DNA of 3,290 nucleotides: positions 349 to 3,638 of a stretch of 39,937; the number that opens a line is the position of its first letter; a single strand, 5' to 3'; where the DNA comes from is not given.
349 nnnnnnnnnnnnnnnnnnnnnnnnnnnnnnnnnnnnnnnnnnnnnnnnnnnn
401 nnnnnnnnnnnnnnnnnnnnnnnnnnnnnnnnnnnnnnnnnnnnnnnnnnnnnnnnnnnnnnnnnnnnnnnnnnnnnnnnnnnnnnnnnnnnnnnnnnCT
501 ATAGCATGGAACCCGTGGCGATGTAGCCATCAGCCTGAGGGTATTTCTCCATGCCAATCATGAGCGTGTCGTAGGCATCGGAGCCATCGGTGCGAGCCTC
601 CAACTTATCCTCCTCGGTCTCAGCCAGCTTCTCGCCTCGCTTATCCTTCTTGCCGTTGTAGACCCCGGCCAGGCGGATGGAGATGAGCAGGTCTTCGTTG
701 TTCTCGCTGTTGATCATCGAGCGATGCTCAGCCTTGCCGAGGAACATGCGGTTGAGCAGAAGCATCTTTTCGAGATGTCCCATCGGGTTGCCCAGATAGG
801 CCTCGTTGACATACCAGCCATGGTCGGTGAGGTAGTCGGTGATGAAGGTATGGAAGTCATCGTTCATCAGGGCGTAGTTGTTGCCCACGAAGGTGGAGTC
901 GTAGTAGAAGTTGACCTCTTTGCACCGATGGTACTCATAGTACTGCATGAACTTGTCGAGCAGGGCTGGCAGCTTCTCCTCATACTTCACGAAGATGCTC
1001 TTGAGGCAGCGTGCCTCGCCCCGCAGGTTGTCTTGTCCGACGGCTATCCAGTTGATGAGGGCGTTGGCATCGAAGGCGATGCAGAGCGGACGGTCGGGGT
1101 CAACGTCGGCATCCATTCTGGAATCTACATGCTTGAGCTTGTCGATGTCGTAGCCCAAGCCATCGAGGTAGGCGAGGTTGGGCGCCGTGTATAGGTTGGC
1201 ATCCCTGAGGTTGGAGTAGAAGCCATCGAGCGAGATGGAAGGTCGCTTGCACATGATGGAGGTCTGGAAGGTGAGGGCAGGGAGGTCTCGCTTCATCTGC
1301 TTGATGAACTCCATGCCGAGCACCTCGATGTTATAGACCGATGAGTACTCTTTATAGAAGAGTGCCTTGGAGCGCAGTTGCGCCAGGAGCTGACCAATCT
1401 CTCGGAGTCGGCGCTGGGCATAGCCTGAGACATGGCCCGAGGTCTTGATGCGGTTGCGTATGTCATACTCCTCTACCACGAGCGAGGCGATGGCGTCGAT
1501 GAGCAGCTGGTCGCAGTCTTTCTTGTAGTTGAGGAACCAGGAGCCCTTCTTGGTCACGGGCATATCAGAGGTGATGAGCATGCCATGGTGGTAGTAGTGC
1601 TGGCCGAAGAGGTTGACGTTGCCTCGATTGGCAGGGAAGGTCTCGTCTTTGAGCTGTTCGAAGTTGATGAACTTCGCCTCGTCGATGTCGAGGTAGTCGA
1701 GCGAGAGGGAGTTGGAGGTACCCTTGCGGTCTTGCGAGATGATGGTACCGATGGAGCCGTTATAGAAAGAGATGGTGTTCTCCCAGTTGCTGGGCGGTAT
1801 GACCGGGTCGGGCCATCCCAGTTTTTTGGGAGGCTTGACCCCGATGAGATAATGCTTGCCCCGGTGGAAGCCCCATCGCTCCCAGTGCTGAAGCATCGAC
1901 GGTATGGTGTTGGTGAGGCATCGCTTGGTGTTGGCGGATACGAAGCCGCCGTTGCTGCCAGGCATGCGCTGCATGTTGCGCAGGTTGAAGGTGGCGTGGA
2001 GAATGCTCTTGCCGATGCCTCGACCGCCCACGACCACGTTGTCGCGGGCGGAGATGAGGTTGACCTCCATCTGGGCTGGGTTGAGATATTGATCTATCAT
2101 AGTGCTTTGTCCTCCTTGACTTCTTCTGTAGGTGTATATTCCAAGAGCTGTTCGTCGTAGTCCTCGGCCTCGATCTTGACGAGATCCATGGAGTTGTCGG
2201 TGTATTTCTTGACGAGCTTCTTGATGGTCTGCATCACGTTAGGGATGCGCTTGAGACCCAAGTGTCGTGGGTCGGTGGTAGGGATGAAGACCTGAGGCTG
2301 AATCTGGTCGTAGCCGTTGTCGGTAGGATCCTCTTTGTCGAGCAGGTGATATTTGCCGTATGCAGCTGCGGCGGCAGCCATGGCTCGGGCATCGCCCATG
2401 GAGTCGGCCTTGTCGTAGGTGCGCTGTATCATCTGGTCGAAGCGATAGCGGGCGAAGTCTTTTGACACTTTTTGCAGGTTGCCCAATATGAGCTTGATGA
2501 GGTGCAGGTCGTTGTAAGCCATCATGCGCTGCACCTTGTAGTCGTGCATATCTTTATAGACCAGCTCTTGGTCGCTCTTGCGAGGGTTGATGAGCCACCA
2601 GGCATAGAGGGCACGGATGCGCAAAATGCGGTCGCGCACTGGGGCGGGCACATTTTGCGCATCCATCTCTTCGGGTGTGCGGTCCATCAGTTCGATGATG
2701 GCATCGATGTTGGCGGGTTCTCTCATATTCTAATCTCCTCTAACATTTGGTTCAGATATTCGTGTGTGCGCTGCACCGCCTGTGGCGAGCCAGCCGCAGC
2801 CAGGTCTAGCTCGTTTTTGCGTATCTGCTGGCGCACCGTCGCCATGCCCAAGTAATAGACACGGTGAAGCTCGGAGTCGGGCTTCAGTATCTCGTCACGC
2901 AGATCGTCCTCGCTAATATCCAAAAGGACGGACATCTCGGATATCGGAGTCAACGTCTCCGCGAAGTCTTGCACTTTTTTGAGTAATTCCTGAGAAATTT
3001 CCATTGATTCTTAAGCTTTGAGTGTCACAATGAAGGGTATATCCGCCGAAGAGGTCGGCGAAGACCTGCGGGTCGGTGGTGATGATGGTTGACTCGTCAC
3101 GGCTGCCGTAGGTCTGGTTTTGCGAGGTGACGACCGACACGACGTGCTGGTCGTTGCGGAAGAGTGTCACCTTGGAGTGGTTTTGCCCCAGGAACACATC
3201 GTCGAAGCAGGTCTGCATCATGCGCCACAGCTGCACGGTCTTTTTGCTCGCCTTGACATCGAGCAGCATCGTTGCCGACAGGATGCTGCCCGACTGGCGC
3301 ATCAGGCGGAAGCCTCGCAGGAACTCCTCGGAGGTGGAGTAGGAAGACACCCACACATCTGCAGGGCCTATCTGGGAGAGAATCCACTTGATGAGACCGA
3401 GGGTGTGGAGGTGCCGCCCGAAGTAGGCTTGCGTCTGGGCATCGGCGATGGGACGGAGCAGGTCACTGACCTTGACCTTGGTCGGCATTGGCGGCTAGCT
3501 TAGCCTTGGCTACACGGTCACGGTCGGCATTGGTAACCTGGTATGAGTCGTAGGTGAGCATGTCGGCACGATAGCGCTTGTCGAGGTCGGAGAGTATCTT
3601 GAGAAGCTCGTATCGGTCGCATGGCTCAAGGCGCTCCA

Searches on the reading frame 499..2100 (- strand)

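Call 70: search_protein_families(library=phrogs, proteins=[window:499-2100:-], max_evalue=0.001)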
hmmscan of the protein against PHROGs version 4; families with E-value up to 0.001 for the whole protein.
window:499-2100:- (533 aa): 1 family
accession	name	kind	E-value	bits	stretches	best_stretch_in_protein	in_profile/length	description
phrog_2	-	head and packaging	0.0001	22.2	1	7-407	267-538/807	terminase large subunit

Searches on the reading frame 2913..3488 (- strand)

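Call 70: search_protein_families(library=phrogs, proteins=[window:2913-3488:-], max_evalue=0.001)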
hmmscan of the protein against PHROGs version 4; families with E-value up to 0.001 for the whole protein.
window:2913-3488:- (191 aa): 1 family
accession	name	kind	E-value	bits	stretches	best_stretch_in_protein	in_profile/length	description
phrog_16945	-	DNA, RNA and nucleotide metabolism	3.8e-05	24.1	1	30-143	84-199/252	endonuclease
